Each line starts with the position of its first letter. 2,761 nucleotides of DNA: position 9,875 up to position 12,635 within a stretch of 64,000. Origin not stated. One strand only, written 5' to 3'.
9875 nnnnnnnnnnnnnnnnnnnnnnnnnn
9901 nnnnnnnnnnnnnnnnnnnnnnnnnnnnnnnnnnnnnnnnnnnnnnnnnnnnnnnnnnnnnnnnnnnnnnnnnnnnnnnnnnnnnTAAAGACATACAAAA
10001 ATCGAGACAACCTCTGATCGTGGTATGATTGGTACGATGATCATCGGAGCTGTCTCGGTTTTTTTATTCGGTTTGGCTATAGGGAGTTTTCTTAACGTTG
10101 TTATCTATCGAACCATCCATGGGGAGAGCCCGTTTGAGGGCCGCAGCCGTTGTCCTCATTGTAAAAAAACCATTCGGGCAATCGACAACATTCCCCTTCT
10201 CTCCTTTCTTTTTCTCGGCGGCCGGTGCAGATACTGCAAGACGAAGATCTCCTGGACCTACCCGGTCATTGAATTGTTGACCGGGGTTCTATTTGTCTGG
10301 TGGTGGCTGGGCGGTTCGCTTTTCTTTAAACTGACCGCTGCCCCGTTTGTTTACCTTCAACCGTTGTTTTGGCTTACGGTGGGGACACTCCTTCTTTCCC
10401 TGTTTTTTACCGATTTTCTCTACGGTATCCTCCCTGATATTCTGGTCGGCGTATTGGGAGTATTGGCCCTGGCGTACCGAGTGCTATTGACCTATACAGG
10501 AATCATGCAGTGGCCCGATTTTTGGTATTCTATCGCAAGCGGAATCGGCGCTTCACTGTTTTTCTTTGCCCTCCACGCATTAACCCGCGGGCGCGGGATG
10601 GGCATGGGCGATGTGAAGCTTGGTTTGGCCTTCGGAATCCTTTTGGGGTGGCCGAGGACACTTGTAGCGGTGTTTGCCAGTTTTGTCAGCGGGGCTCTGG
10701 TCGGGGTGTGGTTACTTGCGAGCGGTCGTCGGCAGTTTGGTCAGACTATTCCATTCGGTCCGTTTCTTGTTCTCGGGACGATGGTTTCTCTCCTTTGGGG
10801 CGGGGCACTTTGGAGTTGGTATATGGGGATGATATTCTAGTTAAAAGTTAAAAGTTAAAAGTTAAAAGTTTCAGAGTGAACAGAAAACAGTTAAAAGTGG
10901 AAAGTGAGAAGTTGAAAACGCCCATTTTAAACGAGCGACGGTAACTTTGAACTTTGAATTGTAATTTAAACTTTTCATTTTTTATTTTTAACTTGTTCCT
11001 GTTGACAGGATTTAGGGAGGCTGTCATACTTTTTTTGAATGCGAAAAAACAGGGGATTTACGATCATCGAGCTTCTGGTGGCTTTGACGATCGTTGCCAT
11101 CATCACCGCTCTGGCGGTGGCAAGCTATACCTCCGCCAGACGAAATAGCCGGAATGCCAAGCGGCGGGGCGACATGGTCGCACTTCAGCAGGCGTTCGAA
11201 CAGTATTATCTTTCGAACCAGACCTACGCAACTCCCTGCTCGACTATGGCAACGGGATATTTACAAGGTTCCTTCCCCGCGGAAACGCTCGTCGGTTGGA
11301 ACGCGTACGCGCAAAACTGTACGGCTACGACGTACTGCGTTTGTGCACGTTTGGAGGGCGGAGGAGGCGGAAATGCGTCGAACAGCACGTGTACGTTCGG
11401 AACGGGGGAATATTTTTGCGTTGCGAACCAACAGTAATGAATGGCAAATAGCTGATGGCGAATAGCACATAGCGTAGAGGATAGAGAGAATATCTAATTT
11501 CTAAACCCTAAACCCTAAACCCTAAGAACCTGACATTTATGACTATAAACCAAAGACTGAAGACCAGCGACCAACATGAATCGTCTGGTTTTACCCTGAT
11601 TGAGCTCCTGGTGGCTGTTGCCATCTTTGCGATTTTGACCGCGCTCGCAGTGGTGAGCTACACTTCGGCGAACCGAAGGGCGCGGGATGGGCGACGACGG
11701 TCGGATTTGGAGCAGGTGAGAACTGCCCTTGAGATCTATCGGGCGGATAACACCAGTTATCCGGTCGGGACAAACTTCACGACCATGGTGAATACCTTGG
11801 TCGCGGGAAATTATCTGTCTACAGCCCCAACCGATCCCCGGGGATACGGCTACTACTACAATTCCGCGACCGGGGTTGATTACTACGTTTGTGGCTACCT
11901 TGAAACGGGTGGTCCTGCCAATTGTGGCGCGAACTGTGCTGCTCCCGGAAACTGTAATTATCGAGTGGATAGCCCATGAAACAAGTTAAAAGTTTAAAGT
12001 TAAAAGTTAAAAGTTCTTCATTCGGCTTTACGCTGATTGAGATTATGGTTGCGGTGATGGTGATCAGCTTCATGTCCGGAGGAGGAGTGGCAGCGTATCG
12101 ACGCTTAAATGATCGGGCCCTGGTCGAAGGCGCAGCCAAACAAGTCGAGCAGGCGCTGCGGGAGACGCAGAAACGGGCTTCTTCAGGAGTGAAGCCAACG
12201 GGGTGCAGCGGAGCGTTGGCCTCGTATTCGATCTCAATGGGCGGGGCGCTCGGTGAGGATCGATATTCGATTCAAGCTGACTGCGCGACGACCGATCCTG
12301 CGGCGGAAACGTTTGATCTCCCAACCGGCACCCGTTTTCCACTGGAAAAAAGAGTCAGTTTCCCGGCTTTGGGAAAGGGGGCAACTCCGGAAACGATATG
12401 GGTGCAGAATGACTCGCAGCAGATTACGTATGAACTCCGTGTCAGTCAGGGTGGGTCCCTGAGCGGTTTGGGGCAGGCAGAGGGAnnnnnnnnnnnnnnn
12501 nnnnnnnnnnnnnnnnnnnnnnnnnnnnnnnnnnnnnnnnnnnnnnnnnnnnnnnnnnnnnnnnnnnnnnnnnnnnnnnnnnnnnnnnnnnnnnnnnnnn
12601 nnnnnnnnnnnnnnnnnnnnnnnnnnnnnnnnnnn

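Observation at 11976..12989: Minor pilin fused via a PT-linker to a carbohydrate-binding-module-like beta-sandwich domain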

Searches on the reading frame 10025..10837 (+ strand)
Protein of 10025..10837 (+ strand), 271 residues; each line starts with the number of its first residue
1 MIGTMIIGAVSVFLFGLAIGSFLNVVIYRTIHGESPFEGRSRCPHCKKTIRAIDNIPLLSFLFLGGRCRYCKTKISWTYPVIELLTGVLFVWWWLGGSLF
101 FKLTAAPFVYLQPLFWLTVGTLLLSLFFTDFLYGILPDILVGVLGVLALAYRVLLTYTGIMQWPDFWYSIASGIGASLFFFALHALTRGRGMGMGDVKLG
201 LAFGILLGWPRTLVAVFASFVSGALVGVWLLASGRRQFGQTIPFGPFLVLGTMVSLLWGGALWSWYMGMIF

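Call 10: search_protein_families(library=pfam, proteins=[window:10025-10837:+], max_evalue=0.001)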
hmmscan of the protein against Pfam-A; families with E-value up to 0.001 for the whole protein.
window:10025-10837:+ (271 aa): 2 families
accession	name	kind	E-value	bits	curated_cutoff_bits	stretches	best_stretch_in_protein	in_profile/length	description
PF06750.18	A24_N_bact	-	1e-32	112.5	23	1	14-94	1-81/84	Bacterial Peptidase A24 N-terminal domain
PF01478.23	Peptidase_A24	-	1.6e-11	45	26.5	1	120-228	4-104/104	Type IV leader peptidase family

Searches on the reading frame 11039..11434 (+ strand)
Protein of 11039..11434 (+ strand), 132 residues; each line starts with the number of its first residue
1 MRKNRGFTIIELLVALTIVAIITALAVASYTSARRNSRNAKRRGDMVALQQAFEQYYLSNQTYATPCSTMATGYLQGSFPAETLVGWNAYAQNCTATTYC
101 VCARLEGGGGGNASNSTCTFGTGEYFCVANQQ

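Call 5: search_protein_families(library=pfam, proteins=[window:11039-11434:+], max_evalue=1)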
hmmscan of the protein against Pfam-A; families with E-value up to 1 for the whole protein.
window:11039-11434:+ (132 aa): 2 families
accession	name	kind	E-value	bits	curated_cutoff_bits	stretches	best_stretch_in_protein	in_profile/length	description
PF07963.17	N_methyl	-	2.5e-09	36.7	21.2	1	1-26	1-26/27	Prokaryotic N-terminal methylation motif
PF16732.10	ComP_DUS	-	2.4e-05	25.5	27.3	1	29-110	2-79/87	Type IV minor pilin ComP, DNA uptake sequence receptor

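Call 6: search_protein_families(library=ncbifam, proteins=[window:11039-11434:+], max_evalue=1)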
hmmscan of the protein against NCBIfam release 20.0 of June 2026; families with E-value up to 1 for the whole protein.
window:11039-11434:+ (132 aa): 21 families
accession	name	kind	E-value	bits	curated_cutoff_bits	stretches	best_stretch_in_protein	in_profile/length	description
TIGR01710.1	typeII_sec_gspG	equivalog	1.5e-09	38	88.85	1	5-66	1-62/134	type II secretion system major pseudopilin GspG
NF041013.1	T4P_ComGE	equivalog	5.4e-09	36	49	1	2-56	1-53/83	competence type IV pilus minor pilin ComGE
TIGR01708.2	typeII_sec_gspH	equivalog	1.1e-08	35.3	80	1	5-62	2-60/169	type II secretion system minor pseudopilin GspH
NF007862.0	PRK10574.1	equivalog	1.9e-07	31.3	138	1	1-69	1-68/145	prepilin peptidase-dependent pilin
TIGR02532.1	IV_pilin_GFxxxE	domain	1.9e-07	30.6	16.3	1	5-27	2-24/24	prepilin-type N-terminal cleavage/methylation domain-containing protein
NF041775.1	typeIV_PilA_Myxo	equivalog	2.2e-06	27.8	400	1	3-64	9-70/214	type IV pilin protein PilA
NF007800.0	PRK10506.1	equivalog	9.8e-06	25.5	158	1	1-41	5-45/163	prepilin peptidase-dependent protein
TIGR01707.1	gspI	equivalog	4.6e-05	23.8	44.35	1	6-39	1-33/101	type II secretion system minor pseudopilin GspI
NF047828.1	T3SSXpsI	equivalog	0.00012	22.1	150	1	5-51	2-48/132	type II secretion system protein XpsI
NF040999.1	pilin_ComGC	equivalog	0.00024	21.3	75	1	5-75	2-72/84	competence type IV pilus major pilin ComGC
NF041002.1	pilin_ComGF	equivalog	0.00037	20.7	80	1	4-42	1-39/139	competence type IV pilus minor pilin ComGF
TIGR02599.1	TIGR02599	subfamily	0.0011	18.3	256.5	1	6-53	1-49/361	Verru_Chthon cassette protein C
TIGR01711.1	gspJ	equivalog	0.003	17.4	64.85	1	5-53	1-50/192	type II secretion system minor pseudopilin GspJ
NF007848.0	PRK10557.1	equivalog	0.0055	16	120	1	2-53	8-56/192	prepilin peptidase-dependent protein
NF006453.0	PRK08808.1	equivalog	0.0099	15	295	1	2-41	4-43/211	type II secretion system protein J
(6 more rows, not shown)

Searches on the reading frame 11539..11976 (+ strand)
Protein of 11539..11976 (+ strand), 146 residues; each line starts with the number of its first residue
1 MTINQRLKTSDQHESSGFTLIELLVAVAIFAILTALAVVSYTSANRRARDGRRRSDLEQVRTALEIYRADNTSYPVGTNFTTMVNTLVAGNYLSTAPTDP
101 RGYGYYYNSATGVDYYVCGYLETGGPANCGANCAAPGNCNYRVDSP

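Call 5: search_protein_families(library=pfam, proteins=[window:11539-11976:+], max_evalue=1)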
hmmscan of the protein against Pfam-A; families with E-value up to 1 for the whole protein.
window:11539-11976:+ (146 aa): 4 families
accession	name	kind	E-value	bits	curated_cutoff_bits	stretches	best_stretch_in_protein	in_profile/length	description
PF07963.17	N_methyl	-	1.6e-08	34.2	21.2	1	15-37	4-26/27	Prokaryotic N-terminal methylation motif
PF08334.16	T2SSG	-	1.6e-05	25.4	21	1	43-111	4-80/108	Type II secretion system (T2SS), protein G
PF14341.11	PilX_N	-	0.19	12.1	25.5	1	16-54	1-39/51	PilX N-terminal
PF16732.10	ComP_DUS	-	0.44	11.9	27.3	1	40-87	2-40/87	Type IV minor pilin ComP, DNA uptake sequence receptor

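Call 6: search_protein_families(library=ncbifam, proteins=[window:11539-11976:+], max_evalue=1)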
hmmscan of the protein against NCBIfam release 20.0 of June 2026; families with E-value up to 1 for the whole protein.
window:11539-11976:+ (146 aa): 21 families
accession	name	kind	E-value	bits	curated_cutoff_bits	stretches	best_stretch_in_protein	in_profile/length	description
TIGR01710.1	typeII_sec_gspG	equivalog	6.6e-14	52.1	88.85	1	16-111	1-105/134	type II secretion system major pseudopilin GspG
TIGR02532.1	IV_pilin_GFxxxE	domain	1.8e-07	30.7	16.3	1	16-38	2-24/24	prepilin-type N-terminal cleavage/methylation domain-containing protein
NF007862.0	PRK10574.1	equivalog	6e-07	29.7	138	1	14-67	3-56/145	prepilin peptidase-dependent pilin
TIGR01708.2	typeII_sec_gspH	equivalog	7.6e-07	29.3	80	1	15-67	1-50/169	type II secretion system minor pseudopilin GspH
NF041013.1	T4P_ComGE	equivalog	1.2e-06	28.5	49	1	16-72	4-61/83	competence type IV pilus minor pilin ComGE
TIGR01707.1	gspI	equivalog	3.7e-06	27.4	44.35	1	17-49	1-32/101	type II secretion system minor pseudopilin GspI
NF041775.1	typeIV_PilA_Myxo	equivalog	4.2e-06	26.9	400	1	16-74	11-69/214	type IV pilin protein PilA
TIGR01711.1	gspJ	equivalog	3e-05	23.9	64.85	1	17-43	2-28/192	type II secretion system minor pseudopilin GspJ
NF007800.0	PRK10506.1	equivalog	0.00018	21.4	158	1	12-70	5-60/163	prepilin peptidase-dependent protein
NF040999.1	pilin_ComGC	equivalog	0.00025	21.2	75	1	16-75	2-61/84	competence type IV pilus major pilin ComGC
TIGR02599.1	TIGR02599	subfamily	0.00056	19.2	256.5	1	17-65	1-50/361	Verru_Chthon cassette protein C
TIGR02596.1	TIGR02596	subfamily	0.00092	19.3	70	1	18-46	1-29/196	Verru_Chthon cassette protein D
NF038304.1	EPS_HpsC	equivalog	0.00094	18.8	200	1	5-36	9-42/318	hormogonium polysaccharide secretion pseudopilin HpsC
NF006453.0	PRK08808.1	equivalog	0.0047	16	295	1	13-64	4-56/211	type II secretion system protein J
NF041002.1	pilin_ComGF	equivalog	0.0051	17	80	1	16-51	2-37/139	competence type IV pilus minor pilin ComGF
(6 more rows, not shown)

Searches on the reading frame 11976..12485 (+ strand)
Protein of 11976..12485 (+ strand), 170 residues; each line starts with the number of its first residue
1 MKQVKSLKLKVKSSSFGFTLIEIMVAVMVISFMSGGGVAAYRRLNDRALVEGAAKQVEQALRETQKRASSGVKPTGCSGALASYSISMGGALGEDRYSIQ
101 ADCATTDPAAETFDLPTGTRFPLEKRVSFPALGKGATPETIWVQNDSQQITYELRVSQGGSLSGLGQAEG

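Call 43: search_solved_structures(query=A4, max_evalue=1)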
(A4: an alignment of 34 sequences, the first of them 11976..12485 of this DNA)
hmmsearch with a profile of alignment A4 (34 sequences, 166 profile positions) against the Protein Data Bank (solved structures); distinct sequences matched with E-value up to 1: 26.
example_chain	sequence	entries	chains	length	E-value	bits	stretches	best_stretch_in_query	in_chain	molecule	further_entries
9laa_A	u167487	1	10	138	5e-08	36.1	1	6-70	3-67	Type IV pilin protein PilA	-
7tgg_A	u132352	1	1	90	1.7e-07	34.4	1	5-66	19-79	Geopilin domain 1 protein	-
9egp_A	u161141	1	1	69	3.3e-07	33.5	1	8-47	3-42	Geopilin domain 1 protein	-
8tj2_C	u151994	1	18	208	5e-07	32.9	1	16-65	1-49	Type IV major pilin protein PilA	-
5kua_A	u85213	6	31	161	3.8e-06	30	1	16-51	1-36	pilin | Neisseria meningitidis PilE variant SB-GATDH | Neisseria meningitidis PilE, SB-DATDH variant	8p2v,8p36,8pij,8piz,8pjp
8p3b_A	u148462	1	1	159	4.4e-06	29.8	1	16-51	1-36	Fimbrial protein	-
2hi2_A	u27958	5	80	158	5.1e-06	29.6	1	16-51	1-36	Fimbrial protein | PilA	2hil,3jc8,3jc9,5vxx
1ay2_A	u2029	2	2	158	5.2e-06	29.6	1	16-51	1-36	TYPE 4 PILIN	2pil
6gv9_A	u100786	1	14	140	1.8e-05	27.8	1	16-50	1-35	Prepilin peptidase-dependent protein D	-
8qqj_J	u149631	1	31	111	9e-05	25.5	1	16-101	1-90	Type IV narrow pilus major component PilA5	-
2m7g_A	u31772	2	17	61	0.00011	25.3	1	16-67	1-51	Geopilin domain 1 protein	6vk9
8tob_GA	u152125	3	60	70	0.00014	24.9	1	17-54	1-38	Fimbrial protein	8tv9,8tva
3sok_A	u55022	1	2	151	0.00022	24.3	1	16-47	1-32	Fimbrial protein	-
9lab_B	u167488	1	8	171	0.00022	24.3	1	11-43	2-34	MSHA major pilin subunit MshA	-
1oqw_A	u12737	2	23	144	0.00037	23.6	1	16-47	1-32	Fimbrial protein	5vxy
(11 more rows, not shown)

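Call 44: search_protein_families(library=pfam, alignment_id=A4, max_evalue=0.1)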
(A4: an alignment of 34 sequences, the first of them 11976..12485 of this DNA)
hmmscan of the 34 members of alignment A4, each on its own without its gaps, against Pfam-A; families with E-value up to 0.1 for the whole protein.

A. member 1, window:11976-12485:+ (170 aa): 1 family
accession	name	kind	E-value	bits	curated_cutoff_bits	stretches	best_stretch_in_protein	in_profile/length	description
PF07963.17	N_methyl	-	1.4e-05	24.9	21.2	1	14-36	3-25/27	Prokaryotic N-terminal methylation motif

B. families by the number of members that match (of 34 scanned): 17 families
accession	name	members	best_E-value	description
PF07963.17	N_methyl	34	1.1e-08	Prokaryotic N-terminal methylation motif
PF12019.13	GspH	5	0.00028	Type II transport protein GspH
PF07811.17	TadE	4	0.00073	TadE-like protein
PF03579.19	SHP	2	0.0021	Small hydrophobic protein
PF12072.13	RNase_Y_N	2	0.0029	RNase Y N-terminal region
PF23928.1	DUF7266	2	0.032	Family of unknown function (DUF7266)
PF01733.24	Nucleoside_tran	1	0.025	Nucleoside transporter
PF12685.13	SpoIIIAH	1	0.025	SpoIIIAH-like protein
PF00430.23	ATP-synt_B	1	0.029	ATP synthase B/B' CF(0)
PF17141.9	DUF5114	1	0.031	Domain of unknown function (DUF5114)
PF20560.3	MotA_N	1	0.036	Motility protein A N-terminal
PF07448.17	Spp-24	1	0.046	Secreted phosphoprotein 24 (Spp-24) cystatin-like domain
PF10099.14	RskA_C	1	0.047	Anti-sigma-K factor rskA, C-terminal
PF17488.7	Herpes_glycoH_C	1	0.061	Herpesvirus glycoprotein H C-terminal domain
PF14316.11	DUF4381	1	0.067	Domain of unknown function (DUF4381)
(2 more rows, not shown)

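Call 48: find_related_loci(query=A5, collection=genome_contigs, flank=6000)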
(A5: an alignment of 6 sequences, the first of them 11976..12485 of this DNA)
Query A5 (170 aa) in genome_contigs; peptide patterns used: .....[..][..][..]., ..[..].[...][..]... (x = any residue, [..] = any of these).
288 stretches matched a pattern; 2 encode a relative of the query (tblastn E <= 1e-3); 2 distinct loci.
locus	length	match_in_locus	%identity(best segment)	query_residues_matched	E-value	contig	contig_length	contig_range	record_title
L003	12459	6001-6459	46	17-167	3e-36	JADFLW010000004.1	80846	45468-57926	MAG: Patescibacteria group bacterium isolate B55T1B8 B55T1B8_NODE368, whole genome shotgun sequence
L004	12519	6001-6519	39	10-170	4e-28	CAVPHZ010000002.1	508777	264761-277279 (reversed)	MAG: Candidatus Chisholmbacteria bacterium isolate MFD09964.bin.1.87 genome assembly, contig: contig_34727, whole genome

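Call 64: predict_structure(alignment_id=A5)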
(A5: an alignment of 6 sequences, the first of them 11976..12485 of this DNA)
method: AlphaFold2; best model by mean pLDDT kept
length: 170 residues; sequences in the alignment: 6
mean_pLDDT: 81.0   pTM: 0.69
mean pLDDT of the five models: 81.0, 80.6, 80.5, 79.7, 79.0
residues with pLDDT >= 90: 81; 70-90: 48; 50-70: 24; < 50: 17
segments of 3 or more residues with pLDDT < 50: 1-15
pLDDT, mean of each block of 10 residues (from residue 1): 37 48 69 62 82 93 93 87 94 93 90 94 94 90 90 91 70
secondary structure, 60 per line:
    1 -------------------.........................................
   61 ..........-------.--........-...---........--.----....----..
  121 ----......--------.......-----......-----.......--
elements in order: H20-70 E81-88 E96-103 E111-114 E125-130 E139-145 E151-156 E162-168

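Call 67: fold_search(model_id=the predicted structure, library=pdb)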
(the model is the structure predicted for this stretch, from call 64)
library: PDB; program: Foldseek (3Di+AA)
matches with E <= 10: 682; with E <= 0.001: 0
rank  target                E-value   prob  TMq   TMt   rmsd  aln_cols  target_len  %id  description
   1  2gme_A                2.4e-01  0.12  0.15  0.12  13.0       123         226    9  Metal-free (apo) P. angolensis seed lectin (released 2006-07-25)
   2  4exr                  2.9e-01  0.15  0.19  0.20  13.1       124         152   10  Crystal structure of a putative lipoprotein (CD1622) from Clostridium difficile 630 at 1.85 A resolution (released 2012-06-27)
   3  9dhd_B                3.6e-01  0.21  0.21  0.11  10.0       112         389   12  The ternary complex of DDB1, DDA1, DET1 (released 2025-02-05)
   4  6e20_A                3.8e-01  0.06  0.14  0.15  15.4       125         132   11  Crystal structure of the Dario rerio galectin-1-L2 (released 2019-03-20)
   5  1bu8                  4.0e-01  0.16  0.21  0.10  10.0       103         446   11  RAT PANCREATIC LIPASE RELATED PROTEIN 2 (released 1998-12-23)
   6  2gn3_A                4.0e-01  0.10  0.15  0.12  13.9       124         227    7  Metal-free (apo-PAL) in complex with alpha-D-Met-Man (released 2006-07-25)
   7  6oau_A                4.0e-01  0.06  0.14  0.07  14.5       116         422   12  Apo Structure of WT Lipoprotein Lipase in Complex with GPIHBP1 Mutant N78D N82D produced in GnTI-deficient HEK293-F ce (released 2019-05-08)
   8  9m0y_R                4.5e-01  0.20  0.20  0.08   9.4        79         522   13  Local refinement of stacked like DDB1-DDA1-DET1-Ube2e2-COP1 complex (layer 2) (released 2026-01-28)
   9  6e7k_A                4.7e-01  0.06  0.14  0.07  15.1       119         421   13  Structure of the lipoprotein lipase GPIHBP1 complex that mediates plasma triglyceride hydrolysis (released 2018-12-19)
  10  8qym_K                4.7e-01  0.04  0.13  0.10  16.2       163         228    8  Human 20S proteasome assembly intermediate structure 3 (released 2024-02-21)
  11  6wjn_p                5.3e-01  0.15  0.21  0.18   7.3       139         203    9  SD-like state of human 26S Proteasome with non-cleavable M1-linked hexaubiquitin and E3 ubiquitin ligase E6AP/UBE3A (released 2020-08-05)
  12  9ltr_H                5.9e-01  0.20  0.19  0.08   7.6        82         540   15  Cryo-EM structure of dimeric DDB1-DDA1-DET1-Ube2e2-COP1 complex (released 2026-01-28)
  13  6e7k_B                5.9e-01  0.07  0.14  0.07  14.4       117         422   13  Structure of the lipoprotein lipase GPIHBP1 complex that mediates plasma triglyceride hydrolysis (released 2018-12-19)
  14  3wob                  6.2e-01  0.16  0.21  0.24   7.5       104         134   14  Crystal structure of a prostate-specific WGA16 glycoprotein lectin, form I (released 2014-12-31)
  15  2oxe_A                6.2e-01  0.15  0.21  0.11  10.0       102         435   14  Structure of the Human Pancreatic Lipase-related Protein 2 (released 2007-03-27)
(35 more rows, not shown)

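Call 69: search_protein_families(library=ncbifam, alignment_id=A4, max_evalue=0.01)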
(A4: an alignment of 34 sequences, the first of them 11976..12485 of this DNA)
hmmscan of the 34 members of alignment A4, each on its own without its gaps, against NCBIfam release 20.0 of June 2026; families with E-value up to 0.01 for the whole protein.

A. member 1, window:11976-12485:+ (170 aa): 8 families
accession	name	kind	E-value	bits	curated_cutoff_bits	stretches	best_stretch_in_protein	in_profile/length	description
NF007800.0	PRK10506.1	equivalog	2.1e-07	30.9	158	1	14-69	7-62/163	prepilin peptidase-dependent protein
TIGR01708.2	typeII_sec_gspH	equivalog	6.4e-06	26.3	80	1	17-76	3-62/169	type II secretion system minor pseudopilin GspH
NF007862.0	PRK10574.1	equivalog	6.3e-05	23.1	138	1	16-47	5-36/145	prepilin peptidase-dependent pilin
NF040982.1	ComGD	equivalog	6.9e-05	23.3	70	1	17-71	3-57/139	competence type IV pilus minor pilin ComGD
TIGR02532.1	IV_pilin_GFxxxE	domain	0.00019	21.1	16.3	1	17-35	3-21/24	prepilin-type N-terminal cleavage/methylation domain-containing protein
TIGR01711.1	gspJ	equivalog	0.00058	19.7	64.85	1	17-66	2-48/192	type II secretion system minor pseudopilin GspJ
TIGR01710.1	typeII_sec_gspG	equivalog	0.0043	17.1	88.85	1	17-59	2-44/134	type II secretion system major pseudopilin GspG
NF041013.1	T4P_ComGE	equivalog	0.0066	16.5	49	0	17-66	5-54/83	competence type IV pilus minor pilin ComGE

B. families by the number of members that match (of 34 scanned): 17 families
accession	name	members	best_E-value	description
NF007800.0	PRK10506.1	34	2.9e-12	prepilin peptidase-dependent protein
TIGR01708.2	typeII_sec_gspH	33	1.5e-10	type II secretion system minor pseudopilin GspH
TIGR02532.1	IV_pilin_GFxxxE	31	1.3e-07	prepilin-type N-terminal cleavage/methylation domain-containing protein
NF040982.1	ComGD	29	7.5e-08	competence type IV pilus minor pilin ComGD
NF007862.0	PRK10574.1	28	5.8e-06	prepilin peptidase-dependent pilin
NF041775.1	typeIV_PilA_Myxo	24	2.9e-07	type IV pilin protein PilA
NF041013.1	T4P_ComGE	19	1.7e-05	competence type IV pilus minor pilin ComGE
TIGR01710.1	typeII_sec_gspG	15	2.7e-06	type II secretion system major pseudopilin GspG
TIGR02596.1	TIGR02596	12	3.3e-06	Verru_Chthon cassette protein D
NF040999.1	pilin_ComGC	9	0.0011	competence type IV pilus major pilin ComGC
TIGR01711.1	gspJ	8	0.0001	type II secretion system minor pseudopilin GspJ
NF007660.0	PRK10332.1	8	0.0005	prepilin-type N-terminal cleavage/methylation domain-containing protein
NF041002.1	pilin_ComGF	5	9.9e-05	competence type IV pilus minor pilin ComGF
NF007848.0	PRK10557.1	5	0.00014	prepilin peptidase-dependent protein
NF006453.0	PRK08808.1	2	0.003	type II secretion system protein J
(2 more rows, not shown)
